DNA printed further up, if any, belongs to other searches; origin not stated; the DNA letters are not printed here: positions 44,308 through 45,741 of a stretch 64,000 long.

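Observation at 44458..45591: ParA/MinD positioning ATPase fused to an AMPK-beta-type glycogen-binding domain (CBM48)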

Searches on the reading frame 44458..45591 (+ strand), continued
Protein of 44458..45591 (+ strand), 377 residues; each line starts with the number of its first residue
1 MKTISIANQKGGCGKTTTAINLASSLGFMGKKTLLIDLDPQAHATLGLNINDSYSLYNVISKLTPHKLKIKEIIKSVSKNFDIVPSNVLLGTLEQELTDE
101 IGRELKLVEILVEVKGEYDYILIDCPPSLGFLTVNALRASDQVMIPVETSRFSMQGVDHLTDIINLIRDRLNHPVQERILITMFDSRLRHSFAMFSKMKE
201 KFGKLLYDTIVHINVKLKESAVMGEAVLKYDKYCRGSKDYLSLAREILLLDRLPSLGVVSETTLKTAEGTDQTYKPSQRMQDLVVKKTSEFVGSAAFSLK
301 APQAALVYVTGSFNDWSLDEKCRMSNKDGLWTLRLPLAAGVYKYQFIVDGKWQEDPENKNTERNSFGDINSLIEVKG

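Call 11: find_related_loci(query=window:44458-45591:+, collection=genome_contigs, flank=10000)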
Query window:44458-45591:+ (377 aa) in genome_contigs; peptide patterns used: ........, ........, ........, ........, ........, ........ (x = any residue, [..] = any of these).
600 stretches matched a pattern (row limit reached: there are more); 587 encode a relative of the query (tblastn E <= 1e-3); the best 80 are kept; 80 distinct loci.
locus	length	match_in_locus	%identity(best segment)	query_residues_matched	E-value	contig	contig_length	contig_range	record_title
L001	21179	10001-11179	77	1-377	0e+0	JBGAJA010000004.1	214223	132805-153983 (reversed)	MAG: Candidatus Omnitrophota bacterium isolate MAG_AAO_H125.54 AAOH125-54_opera_contig_294, whole genome shotgun sequenc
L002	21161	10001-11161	78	1-377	0e+0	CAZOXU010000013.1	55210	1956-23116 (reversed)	MAG TPA_asm: uncultured Planctomycetales bacterium isolate SRP278252_co2_25 genome assembly, contig: NODE_964_length_552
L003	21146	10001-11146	73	1-377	0e+0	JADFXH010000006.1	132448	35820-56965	MAG: Candidatus Omnitrophota bacterium isolate nDJH13bin20 nDJH13_bin20_NODE_6_length_132448_cov_8.034129, whole genome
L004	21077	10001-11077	67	1-375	4e-171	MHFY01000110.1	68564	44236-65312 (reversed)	MAG: Omnitrophica WOR_2 bacterium GWA2_47_8 gwa2_scaffold_3458, whole genome shotgun sequence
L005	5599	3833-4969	64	1-376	2e-167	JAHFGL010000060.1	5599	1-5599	MAG: Candidatus Omnitrophota bacterium isolate nzgw314 NODE_31546_length_5600_cov_4.909473, whole genome shotgun sequenc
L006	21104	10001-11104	65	1-375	9e-162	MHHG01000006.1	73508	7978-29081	MAG: Omnitrophica WOR_2 bacterium RIFOXYA2_FULL_38_17 rifoxya2_full_scaffold_128, whole genome shotgun sequence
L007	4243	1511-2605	64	1-375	6e-166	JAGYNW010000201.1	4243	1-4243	MAG: Candidatus Omnitrophota bacterium isolate M55B153 201, whole genome shotgun sequence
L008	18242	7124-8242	62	1-377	3e-159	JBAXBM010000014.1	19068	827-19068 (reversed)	MAG: Candidatus Omnitrophota bacterium isolate ELA167 MAG167_14, whole genome shotgun sequence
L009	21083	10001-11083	66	1-376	2e-170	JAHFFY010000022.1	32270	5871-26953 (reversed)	MAG: Candidatus Omnitrophota bacterium isolate nzgw302 NODE_1612_length_32271_cov_3.962395, whole genome shotgun sequenc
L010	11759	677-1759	56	1-377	3e-141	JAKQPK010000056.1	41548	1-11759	MAG: Candidatus Omnitrophota bacterium isolate USMO_maxbin.079 k141_1242533, whole genome shotgun sequence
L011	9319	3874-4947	54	1-373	1e-134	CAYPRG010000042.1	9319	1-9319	MAG TPA_asm: uncultured Planctomycetales bacterium isolate SRP178699_co1_560 genome assembly, contig: NODE_10323_length_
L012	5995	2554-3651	53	1-375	9e-134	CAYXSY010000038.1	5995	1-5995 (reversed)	MAG TPA_asm: uncultured Planctomycetales bacterium isolate binchicken_co117_51 genome assembly, contig: NODE_22449_lengt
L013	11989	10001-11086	53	1-375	1e-132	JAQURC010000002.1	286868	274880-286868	MAG: Candidatus Omnitrophota bacterium isolate STD1_64 NODE_63_length_286868_cov_12.540903_Sandtown_D1, whole genome sho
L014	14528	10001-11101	52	1-375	2e-132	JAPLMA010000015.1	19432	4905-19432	MAG: Candidatus Omnitrophota bacterium isolate LacPavin_0920_WC70_MAG_40_20 LacPavin_0920_WC70_scaffold_481898, whole ge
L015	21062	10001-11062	53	1-375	1e-130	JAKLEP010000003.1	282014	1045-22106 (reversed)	MAG: Candidatus Omnitrophota bacterium isolate RA.bin136 RA.bin136_3, whole genome shotgun sequence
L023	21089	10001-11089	50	1-375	5e-127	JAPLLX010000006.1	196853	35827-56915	MAG: Candidatus Omnitrophota bacterium isolate LacPavin_0920_WC90_MAG_43_22 LacPavin_0920_WC90_scaffold_868978, whole ge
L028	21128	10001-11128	51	1-376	1e-125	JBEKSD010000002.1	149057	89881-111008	MAG: Candidatus Omnitrophota bacterium isolate SPRUCE 526 SPRUCE_526_2, whole genome shotgun sequence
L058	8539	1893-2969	41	1-376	9e-87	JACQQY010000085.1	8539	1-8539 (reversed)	MAG: Candidatus Omnitrophota bacterium isolate NC_groundwater_1345_Ag_S-0.2um_53_61 S_p2_S4_coassembly_k141_2866461, who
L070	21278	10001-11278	35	1-375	2e-83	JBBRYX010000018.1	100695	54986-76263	MAG: Tepidisphaerales bacterium isolate La5_metabat2.172 La5_metabat2.172_K_336152_L_100695_cov_39.9956, whole genome sh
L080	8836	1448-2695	34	1-375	3e-82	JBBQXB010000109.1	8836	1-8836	MAG: Tepidisphaerales bacterium isolate Co_metawrap_2091 Cmw_2091_k141_7202902_length_8836_cov_12.0000, whole genome sho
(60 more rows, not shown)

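Call 20: search_solved_structures(query=window:44458-45591:+, max_evalue=0.001, show_alignments=3)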
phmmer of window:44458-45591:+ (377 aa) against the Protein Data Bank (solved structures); distinct sequences matched with E-value up to 0.001: 73 (the best 60 are shown).
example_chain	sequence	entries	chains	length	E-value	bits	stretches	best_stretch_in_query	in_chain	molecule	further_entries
8ray_B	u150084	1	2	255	3.3e-51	177.7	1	3-251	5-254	ParA family protein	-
6iub_A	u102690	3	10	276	2.4e-37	132.1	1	3-248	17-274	SpoOJ regulator (Soj)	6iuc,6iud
8jmj_A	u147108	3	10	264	2.6e-36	128.7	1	3-248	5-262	SpoOJ regulator (Soj)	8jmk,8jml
1wcv_1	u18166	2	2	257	2.4e-35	125.6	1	2-248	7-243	SEGREGATION PROTEIN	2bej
2bek_A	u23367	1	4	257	3.1e-34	121.9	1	2-248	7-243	SEGREGATION PROTEIN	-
4pfs_A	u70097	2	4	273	9.1e-29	103.9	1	3-244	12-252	Cobyrinic Acid a,c-diamide synthase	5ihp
5if9_A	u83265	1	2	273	9.3e-29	103.9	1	3-244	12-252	Cobyrinic Acid a,c-diamide synthase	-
3k9g_A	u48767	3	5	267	1.4e-17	67.2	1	2-202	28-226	PF-32 protein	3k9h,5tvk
7dut_A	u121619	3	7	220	1.4e-15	60.5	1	4-162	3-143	SOJ protein (Soj)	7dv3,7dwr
1ion_A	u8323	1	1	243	1.9e-14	56.8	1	3-146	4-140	PROBABLE CELL DIVISION INHIBITOR MIND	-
6non_A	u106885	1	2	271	7.9e-13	51.5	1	1-163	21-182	Cobyrinic acid ac-diamide synthase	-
6noo_A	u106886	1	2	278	8.4e-13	51.4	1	1-163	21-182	Maintenance of carboxysome positioning A protein, MCDA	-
5u1j_B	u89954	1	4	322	2.7e-12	49.7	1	2-148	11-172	Uncharacterized protein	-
5k5z_A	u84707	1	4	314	3e-12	49.6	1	2-148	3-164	ParA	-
1g3q_A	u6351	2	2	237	4.8e-12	48.9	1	3-147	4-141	CELL DIVISION INHIBITOR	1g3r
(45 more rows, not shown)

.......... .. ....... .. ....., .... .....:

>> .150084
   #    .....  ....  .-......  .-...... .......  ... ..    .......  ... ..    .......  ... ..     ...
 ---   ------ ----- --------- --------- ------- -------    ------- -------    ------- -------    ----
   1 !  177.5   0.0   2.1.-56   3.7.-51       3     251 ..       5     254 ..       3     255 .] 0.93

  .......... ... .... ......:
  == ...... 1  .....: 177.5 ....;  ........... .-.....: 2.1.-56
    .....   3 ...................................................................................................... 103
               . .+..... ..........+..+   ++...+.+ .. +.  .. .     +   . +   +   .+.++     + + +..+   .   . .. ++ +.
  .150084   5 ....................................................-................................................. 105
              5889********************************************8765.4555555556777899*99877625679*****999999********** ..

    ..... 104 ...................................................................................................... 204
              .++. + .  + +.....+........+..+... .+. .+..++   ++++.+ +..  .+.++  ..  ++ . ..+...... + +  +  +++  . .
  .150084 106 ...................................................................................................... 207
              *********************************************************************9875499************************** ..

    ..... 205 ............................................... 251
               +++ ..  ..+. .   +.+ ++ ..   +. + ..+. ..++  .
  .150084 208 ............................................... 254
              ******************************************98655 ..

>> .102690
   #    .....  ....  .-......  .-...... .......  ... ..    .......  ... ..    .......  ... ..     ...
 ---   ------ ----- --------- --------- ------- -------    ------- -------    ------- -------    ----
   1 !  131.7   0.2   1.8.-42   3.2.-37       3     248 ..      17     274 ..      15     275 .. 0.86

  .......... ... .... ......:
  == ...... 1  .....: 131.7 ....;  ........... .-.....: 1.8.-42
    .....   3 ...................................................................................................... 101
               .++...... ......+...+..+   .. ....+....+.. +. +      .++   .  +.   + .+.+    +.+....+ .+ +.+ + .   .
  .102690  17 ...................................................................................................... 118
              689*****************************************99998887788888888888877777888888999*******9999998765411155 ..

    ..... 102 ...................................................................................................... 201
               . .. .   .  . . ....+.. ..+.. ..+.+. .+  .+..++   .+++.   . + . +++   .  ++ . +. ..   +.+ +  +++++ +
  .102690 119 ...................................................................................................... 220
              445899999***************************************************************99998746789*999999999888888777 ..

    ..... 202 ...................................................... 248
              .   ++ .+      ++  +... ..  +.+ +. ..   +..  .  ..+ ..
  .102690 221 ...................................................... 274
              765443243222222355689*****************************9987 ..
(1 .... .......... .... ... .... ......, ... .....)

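Call 25: search_protein_families(library=pfam, alignment_id=A1, max_evalue=0.00001)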
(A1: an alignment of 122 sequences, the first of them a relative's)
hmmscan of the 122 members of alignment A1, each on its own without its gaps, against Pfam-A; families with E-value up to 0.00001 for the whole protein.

A. member 1, L042:8378-9190:+ (270 aa): 2 families
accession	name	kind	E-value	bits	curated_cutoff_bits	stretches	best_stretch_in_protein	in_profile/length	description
PF13507.12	GATase_5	-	1.6e-79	267.1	27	1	4-264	2-259/260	CobB/CobQ-like glutamine amidotransferase domain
PF07685.20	GATase_3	-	2.9e-06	27.5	27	1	36-104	27-90/196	CobB/CobQ-like glutamine amidotransferase domain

B. families by the number of members that match (of 122 scanned): 193 families (the first 25 are shown)
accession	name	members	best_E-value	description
PF01483.27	P_proprotein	5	1.6e-13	Proprotein convertase P-domain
PF13507.12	GATase_5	3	2.4e-82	CobB/CobQ-like glutamine amidotransferase domain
PF00731.26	AIRC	3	4.9e-59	AIR carboxylase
PF03641.19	Lysine_decarbox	3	3.3e-36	Possible lysine decarboxylase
PF01435.24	Peptidase_M48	3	2.7e-26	Peptidase family M48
PF16491.10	Peptidase_M48_N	3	7.7e-23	CAAX prenyl protease N-terminal, five membrane helices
PF18306.6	LDcluster4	3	2.5e-17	SLOG cluster4 family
PF02646.22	RmuC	2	7.9e-76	RmuC family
PF13561.12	adh_short_C2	2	2.9e-64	Enoyl-(Acyl carrier protein) reductase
PF00106.31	adh_short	2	6.4e-58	short chain dehydrogenase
PF01875.22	Memo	2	2.8e-50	Memo-like protein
PF00293.34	NUDIX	2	4.1e-20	NUDIX domain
PF00730.31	HhH-GPD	2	4.8e-18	HhH-GPD superfamily base excision DNA repair protein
PF12706.13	Lactamase_B_2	2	2.2e-13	Beta-lactamase superfamily domain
PF08659.16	KR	2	1.9e-12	KR domain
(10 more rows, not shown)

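Call 27: search_protein_families(library=pfam, proteins=[L023:7818-9377:+, L058:1076-1876:+, L080:2744-4240:+, L028:5601-6065:+, L011:5893-6228:+], max_evalue=5)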
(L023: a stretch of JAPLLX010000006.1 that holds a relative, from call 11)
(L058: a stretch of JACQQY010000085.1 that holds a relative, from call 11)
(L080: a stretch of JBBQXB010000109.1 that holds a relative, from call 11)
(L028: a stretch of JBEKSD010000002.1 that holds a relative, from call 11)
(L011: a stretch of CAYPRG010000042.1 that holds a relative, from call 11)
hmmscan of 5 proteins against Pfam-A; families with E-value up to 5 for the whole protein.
L023:7818-9377:+ (519 aa): 1 family
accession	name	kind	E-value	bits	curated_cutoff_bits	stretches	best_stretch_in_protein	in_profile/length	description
PF03065.20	Glyco_hydro_57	-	7.8e-63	212.9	21.2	1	5-413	1-286/291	Glycosyl hydrolase family 57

L058:1076-1876:+ (266 aa): 0 families

L080:2744-4240:+ (498 aa): 0 families

L028:5601-6065:+ (154 aa): 0 families

L011:5893-6228:+ (111 aa): 11 families
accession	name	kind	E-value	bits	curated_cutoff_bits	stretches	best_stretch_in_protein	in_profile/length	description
PF02001.22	DUF134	-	6.9e-28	97.5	27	1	1-97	1-96/98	Protein of unknown function DUF134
PF13551.12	HTH_29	-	2.1e-05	25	28.1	1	51-90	12-51/64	Winged helix-turn helix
PF08281.18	Sigma70_r4_2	-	3.7e-05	23.7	25.7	1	35-79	10-54/54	Sigma-70, region 4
PF00126.33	HTH_1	-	7e-05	23.1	26.6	1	49-86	11-48/60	Bacterial regulatory helix-turn-helix protein, lysR family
PF04545.22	Sigma70_r4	-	0.00012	21.9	24.1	1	36-79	5-48/50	Sigma-70, region 4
PF13384.12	HTH_23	-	0.0033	17.6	24.6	1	43-76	10-42/50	Homeodomain-like domain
PF13518.12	HTH_28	-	0.004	17.7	25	1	42-88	4-49/52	Helix-turn-helix domain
PF13560.12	HTH_31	-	0.028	15.2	27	1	45-76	5-39/64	Helix-turn-helix domain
PF04967.18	HTH_10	-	0.092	13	23.1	1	50-80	22-52/53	HTH DNA binding domain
PF12802.13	MarR_2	-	0.11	13.1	27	1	52-75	21-44/61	MarR family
PF01381.28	HTH_3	-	0.12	12.8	23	1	52-73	10-31/55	Helix-turn-helix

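Call 41: predict_structure(alignment_id=A2)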
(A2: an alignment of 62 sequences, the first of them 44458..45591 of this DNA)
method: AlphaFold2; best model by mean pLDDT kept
length: 377 residues; sequences in the alignment: 62
mean_pLDDT: 72.4   pTM: 0.56
mean pLDDT of the five models: 72.4, 65.3, 61.5, 54.1, 52.7
residues with pLDDT >= 90: 36; 70-90: 212; 50-70: 74; < 50: 55
segments of 3 or more residues with pLDDT < 50: 11-13, 90-98, 216-236, 254-273
pLDDT, mean of each block of 10 residues (from residue 1): 76 62 88 84 62 71 65 87 71 46 69 88 70 70 83 76 73 80 75 84 84 55 42 50 87 46 33 56 64 78 90 78 91 87 89 85 76 82
secondary structure, 60 per line:
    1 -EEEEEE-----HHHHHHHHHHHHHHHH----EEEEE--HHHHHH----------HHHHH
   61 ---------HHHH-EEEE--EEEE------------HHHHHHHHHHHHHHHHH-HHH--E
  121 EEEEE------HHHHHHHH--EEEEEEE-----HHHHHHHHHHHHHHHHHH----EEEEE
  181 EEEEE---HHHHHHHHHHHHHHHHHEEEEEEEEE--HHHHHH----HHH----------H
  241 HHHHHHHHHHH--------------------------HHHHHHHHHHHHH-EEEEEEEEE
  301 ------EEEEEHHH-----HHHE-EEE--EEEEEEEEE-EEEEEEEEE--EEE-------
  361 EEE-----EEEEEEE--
elements in order: E2-7 H13-28 E33-37 H40-45 H56-60 H70-73 E75-78 E81-84 H97-113 E120-125 H132-139 E142-148 H154-171 E176-185 H189-205 E206-214 H217-222 H240-251 H278-290 E292-300 E307-311 E325-327 E330-338 E340-348 E351-353 E361-363 E369-375
